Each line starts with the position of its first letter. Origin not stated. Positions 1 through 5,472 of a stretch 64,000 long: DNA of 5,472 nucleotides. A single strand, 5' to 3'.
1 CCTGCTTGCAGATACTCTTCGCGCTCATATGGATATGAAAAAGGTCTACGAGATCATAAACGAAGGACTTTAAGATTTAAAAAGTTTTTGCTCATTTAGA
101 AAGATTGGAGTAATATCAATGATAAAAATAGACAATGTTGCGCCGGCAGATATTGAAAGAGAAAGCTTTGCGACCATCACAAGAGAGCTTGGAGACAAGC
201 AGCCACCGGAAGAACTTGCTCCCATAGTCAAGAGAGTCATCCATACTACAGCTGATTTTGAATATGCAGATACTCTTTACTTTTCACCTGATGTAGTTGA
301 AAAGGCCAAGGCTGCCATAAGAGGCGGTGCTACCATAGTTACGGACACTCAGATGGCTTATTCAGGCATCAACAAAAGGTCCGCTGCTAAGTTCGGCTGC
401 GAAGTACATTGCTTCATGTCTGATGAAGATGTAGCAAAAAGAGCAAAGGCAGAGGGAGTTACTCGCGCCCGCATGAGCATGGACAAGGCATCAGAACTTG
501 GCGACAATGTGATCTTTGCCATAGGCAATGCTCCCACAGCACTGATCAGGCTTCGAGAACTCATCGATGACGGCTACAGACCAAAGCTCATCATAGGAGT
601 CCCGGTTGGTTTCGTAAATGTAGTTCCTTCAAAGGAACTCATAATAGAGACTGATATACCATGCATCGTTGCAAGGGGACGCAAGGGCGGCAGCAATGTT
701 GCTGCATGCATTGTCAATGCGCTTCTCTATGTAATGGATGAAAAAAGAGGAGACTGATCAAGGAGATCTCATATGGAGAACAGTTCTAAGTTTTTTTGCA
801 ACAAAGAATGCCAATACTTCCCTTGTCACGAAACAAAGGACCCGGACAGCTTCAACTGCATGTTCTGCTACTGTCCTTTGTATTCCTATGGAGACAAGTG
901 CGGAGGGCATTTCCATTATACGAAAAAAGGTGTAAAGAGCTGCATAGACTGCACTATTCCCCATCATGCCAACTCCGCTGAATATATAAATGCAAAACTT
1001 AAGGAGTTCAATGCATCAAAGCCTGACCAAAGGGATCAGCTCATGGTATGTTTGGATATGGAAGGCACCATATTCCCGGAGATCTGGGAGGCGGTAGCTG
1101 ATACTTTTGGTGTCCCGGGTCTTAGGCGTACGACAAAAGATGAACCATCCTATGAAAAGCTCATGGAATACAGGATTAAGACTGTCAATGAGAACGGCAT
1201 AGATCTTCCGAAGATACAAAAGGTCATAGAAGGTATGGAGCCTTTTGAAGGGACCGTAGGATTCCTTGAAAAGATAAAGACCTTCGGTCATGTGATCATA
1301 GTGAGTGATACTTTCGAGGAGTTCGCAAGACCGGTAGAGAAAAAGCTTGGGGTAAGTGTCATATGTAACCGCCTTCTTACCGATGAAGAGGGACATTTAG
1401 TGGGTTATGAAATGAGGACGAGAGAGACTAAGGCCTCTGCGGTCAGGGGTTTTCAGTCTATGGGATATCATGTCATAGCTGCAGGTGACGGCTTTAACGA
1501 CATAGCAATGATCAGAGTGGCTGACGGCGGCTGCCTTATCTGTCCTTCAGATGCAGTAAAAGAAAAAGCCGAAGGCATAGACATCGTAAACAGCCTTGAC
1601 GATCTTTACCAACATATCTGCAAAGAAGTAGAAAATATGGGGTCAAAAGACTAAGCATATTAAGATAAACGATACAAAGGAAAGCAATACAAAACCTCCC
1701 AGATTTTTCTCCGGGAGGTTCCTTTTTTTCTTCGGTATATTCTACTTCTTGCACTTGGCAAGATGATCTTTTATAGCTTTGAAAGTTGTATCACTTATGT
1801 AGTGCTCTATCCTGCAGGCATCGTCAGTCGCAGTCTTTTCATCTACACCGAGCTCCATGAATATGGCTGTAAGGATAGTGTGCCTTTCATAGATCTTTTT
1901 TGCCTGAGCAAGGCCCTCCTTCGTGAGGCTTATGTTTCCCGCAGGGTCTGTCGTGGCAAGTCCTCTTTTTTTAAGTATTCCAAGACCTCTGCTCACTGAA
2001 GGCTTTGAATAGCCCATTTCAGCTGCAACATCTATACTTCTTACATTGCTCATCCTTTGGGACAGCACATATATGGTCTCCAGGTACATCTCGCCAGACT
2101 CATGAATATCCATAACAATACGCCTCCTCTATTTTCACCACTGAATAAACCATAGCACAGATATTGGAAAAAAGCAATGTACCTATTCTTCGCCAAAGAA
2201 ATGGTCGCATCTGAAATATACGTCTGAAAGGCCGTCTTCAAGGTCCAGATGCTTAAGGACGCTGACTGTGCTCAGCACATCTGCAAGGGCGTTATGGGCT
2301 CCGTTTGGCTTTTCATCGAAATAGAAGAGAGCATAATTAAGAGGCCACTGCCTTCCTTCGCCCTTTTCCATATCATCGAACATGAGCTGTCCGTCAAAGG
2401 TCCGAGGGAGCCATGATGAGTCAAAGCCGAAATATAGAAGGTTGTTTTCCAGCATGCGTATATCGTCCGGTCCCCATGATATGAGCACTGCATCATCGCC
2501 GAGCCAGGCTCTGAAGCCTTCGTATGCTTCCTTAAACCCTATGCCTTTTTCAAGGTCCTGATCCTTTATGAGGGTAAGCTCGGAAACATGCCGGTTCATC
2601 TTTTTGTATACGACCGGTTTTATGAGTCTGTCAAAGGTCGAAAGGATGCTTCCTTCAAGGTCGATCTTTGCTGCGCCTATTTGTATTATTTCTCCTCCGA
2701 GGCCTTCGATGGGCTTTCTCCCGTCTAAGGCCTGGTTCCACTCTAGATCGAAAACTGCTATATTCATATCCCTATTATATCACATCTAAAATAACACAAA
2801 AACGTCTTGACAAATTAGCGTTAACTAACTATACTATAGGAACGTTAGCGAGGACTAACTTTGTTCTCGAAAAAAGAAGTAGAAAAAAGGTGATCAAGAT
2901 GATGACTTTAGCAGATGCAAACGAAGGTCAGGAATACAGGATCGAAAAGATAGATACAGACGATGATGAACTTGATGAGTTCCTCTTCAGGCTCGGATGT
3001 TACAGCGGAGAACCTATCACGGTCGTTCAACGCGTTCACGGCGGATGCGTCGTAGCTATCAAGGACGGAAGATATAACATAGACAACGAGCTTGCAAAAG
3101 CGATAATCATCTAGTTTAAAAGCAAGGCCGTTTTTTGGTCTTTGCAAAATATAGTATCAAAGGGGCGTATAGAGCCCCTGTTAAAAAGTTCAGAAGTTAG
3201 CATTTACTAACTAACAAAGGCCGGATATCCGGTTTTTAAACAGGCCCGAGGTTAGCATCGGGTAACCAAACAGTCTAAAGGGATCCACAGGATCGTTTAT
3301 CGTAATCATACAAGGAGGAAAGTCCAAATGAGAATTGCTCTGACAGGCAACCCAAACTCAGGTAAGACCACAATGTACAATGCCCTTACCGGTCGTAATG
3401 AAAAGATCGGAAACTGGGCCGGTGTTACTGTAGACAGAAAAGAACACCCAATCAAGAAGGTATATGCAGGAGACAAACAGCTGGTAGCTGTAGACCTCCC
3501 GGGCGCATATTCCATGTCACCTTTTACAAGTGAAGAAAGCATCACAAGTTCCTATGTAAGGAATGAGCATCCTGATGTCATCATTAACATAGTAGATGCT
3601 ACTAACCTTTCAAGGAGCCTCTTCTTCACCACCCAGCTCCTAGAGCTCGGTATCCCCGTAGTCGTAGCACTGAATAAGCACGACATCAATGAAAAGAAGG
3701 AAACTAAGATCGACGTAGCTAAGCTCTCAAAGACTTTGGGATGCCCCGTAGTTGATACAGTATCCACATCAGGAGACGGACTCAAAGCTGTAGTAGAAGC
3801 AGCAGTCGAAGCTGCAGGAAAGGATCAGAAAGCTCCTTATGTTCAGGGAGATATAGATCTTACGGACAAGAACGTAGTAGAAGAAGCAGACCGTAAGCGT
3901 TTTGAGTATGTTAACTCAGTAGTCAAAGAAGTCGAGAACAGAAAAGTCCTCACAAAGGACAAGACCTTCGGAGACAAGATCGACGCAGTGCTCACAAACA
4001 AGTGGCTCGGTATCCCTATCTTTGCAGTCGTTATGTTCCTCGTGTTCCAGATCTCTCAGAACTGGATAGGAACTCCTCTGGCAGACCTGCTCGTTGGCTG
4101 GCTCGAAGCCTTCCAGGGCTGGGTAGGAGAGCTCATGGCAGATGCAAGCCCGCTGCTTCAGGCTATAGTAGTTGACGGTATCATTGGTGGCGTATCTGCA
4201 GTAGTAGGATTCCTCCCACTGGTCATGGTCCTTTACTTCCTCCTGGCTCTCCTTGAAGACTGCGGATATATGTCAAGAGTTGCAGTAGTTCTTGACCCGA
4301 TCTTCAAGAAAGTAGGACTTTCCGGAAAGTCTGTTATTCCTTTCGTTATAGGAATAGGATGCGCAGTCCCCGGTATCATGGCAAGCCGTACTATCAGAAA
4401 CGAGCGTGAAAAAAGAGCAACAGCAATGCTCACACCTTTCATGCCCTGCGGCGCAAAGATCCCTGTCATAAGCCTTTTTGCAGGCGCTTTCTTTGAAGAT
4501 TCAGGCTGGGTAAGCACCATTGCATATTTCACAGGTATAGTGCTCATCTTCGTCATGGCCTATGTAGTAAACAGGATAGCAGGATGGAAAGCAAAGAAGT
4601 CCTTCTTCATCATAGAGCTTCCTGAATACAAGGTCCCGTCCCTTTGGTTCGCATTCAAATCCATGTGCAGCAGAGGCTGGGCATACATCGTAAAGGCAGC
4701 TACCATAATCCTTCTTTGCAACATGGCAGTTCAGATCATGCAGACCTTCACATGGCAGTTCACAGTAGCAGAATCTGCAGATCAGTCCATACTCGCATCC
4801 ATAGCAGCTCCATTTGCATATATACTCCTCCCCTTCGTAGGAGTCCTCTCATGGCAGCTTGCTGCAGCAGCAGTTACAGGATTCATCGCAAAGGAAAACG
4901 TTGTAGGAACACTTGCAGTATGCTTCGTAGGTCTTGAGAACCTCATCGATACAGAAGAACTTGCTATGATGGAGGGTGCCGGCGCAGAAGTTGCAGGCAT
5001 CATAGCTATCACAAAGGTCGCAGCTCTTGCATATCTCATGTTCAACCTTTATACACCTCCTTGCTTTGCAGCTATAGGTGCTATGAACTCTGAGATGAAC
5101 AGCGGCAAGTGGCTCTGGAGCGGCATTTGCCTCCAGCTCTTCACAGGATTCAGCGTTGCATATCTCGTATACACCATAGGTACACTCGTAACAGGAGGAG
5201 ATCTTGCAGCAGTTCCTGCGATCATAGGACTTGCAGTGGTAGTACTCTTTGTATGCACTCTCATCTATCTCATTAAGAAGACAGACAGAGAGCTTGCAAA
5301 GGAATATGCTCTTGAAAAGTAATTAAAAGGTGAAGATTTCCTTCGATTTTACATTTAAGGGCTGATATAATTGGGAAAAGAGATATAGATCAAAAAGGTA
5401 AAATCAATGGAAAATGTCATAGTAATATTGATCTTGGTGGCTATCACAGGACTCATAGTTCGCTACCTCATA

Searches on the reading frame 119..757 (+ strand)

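Call 70: search_protein_families(library=pfam, proteins=[window:119-757:+], max_evalue=0.0001)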
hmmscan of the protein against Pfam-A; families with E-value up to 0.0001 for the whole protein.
window:119-757:+ (212 aa): 1 family
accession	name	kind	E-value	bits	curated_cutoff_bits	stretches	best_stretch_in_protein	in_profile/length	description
PF02570.20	CbiC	-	2.8e-78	262.5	22.5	1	11-204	1-195/196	Precorrin-8X methylmutase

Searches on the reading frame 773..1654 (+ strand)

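Call 70: search_protein_families(library=pfam, proteins=[window:773-1654:+], max_evalue=0.0001)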
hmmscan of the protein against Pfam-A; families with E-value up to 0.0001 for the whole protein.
window:773-1654:+ (293 aa): 3 families
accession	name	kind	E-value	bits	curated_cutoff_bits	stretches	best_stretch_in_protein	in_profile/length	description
PF04071.17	zf-like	-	6.3e-25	87.4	27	1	6-81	3-76/82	Cysteine-rich small domain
PF00702.32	Hydrolase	-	6.3e-07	30.4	26.4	1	129-251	53-191/191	haloacid dehalogenase-like hydrolase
PF12710.13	HAD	-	1.2e-06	29.6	27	1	160-248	89-189/189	haloacid dehalogenase-like hydrolase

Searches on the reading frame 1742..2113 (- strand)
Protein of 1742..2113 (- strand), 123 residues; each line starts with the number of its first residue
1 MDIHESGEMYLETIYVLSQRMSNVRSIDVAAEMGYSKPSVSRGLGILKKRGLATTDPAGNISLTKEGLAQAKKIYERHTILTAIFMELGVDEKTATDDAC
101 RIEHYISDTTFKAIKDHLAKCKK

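Call 91: search_protein_families(library=pfam, proteins=[window:1742-2113:-], max_evalue=0.001)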
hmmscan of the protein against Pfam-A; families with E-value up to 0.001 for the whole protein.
window:1742-2113:- (123 aa): 3 families
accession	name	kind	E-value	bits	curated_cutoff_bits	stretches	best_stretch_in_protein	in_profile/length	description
PF02742.21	Fe_dep_repr_C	-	3.3e-14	53.1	27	1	64-122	1-60/70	Iron dependent repressor, metal binding and dimerisation domain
PF01325.25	Fe_dep_repress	-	7.2e-10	39.4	26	1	4-57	3-56/60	Iron dependent repressor, N-terminal DNA binding domain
PF12802.13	MarR_2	-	0.00068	20.2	27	0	28-54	25-51/61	MarR family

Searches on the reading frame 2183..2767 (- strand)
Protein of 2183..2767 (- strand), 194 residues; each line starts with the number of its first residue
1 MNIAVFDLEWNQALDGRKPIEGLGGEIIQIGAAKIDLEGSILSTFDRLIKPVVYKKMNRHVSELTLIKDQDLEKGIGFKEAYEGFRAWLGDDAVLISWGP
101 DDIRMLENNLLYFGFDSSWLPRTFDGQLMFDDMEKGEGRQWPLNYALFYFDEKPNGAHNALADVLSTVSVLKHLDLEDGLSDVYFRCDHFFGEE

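Call 91: search_protein_families(library=pfam, proteins=[window:2183-2767:-], max_evalue=0.001)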
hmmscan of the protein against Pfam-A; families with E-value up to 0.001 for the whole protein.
window:2183-2767:- (194 aa): 1 family
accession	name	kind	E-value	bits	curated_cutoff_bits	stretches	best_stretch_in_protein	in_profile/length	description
PF00929.31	RNase_T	-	2.1e-13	51.6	24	1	25-170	16-163/164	Exonuclease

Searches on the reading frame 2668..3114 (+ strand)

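Call 91: search_protein_families(library=pfam, proteins=[window:2668-3114:+], max_evalue=0.001)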
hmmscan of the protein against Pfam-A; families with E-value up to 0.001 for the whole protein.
window:2668-3114:+ (148 aa): 1 family
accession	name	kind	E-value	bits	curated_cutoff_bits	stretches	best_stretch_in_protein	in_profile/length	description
PF04023.20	FeoA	-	6.1e-14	52.3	23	1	79-148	1-72/74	FeoA domain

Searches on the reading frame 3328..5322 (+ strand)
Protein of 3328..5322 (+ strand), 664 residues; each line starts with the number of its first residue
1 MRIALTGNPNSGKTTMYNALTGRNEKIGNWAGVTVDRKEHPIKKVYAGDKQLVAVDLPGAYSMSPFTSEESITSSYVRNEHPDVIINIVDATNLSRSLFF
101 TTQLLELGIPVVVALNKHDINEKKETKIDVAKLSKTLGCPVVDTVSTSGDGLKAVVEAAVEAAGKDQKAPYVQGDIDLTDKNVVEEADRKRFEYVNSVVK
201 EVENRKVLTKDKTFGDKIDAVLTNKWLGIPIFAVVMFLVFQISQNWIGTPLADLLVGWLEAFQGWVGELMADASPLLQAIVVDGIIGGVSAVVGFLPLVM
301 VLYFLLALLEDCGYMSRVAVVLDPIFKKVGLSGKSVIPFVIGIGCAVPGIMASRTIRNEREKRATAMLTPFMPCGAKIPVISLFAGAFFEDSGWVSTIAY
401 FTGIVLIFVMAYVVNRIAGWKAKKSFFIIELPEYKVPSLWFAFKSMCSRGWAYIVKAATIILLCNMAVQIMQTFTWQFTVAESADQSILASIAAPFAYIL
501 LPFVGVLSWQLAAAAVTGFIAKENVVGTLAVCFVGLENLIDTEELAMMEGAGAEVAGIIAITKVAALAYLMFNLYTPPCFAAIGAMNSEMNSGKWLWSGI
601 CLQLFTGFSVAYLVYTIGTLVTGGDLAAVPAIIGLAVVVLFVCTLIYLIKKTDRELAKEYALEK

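Call 70: search_protein_families(library=pfam, proteins=[window:3328-5322:+], max_evalue=0.0001)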
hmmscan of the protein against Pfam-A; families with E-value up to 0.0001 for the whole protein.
window:3328-5322:+ (664 aa): 5 families
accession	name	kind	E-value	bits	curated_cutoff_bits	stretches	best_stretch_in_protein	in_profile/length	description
PF02421.24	FeoB_N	-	2.9e-56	189.7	27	1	2-158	2-155/156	Ferrous iron transport protein B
PF07670.19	Gate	-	9.6e-27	93.9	29.6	2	293-388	2-104/104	Nucleoside recognition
PF01926.29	MMR_HSR1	-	7.2e-18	65.2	21.9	1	2-117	1-113/113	50S ribosome-binding GTPase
PF07664.17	FeoB_C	-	1.2e-11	44.6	26.6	1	398-449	3-54/54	Ferrous iron transport protein B C terminus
PF00009.33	GTP_EFTU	-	4.6e-05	23.5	26.5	0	32-161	54-184/188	Elongation factor Tu GTP binding domain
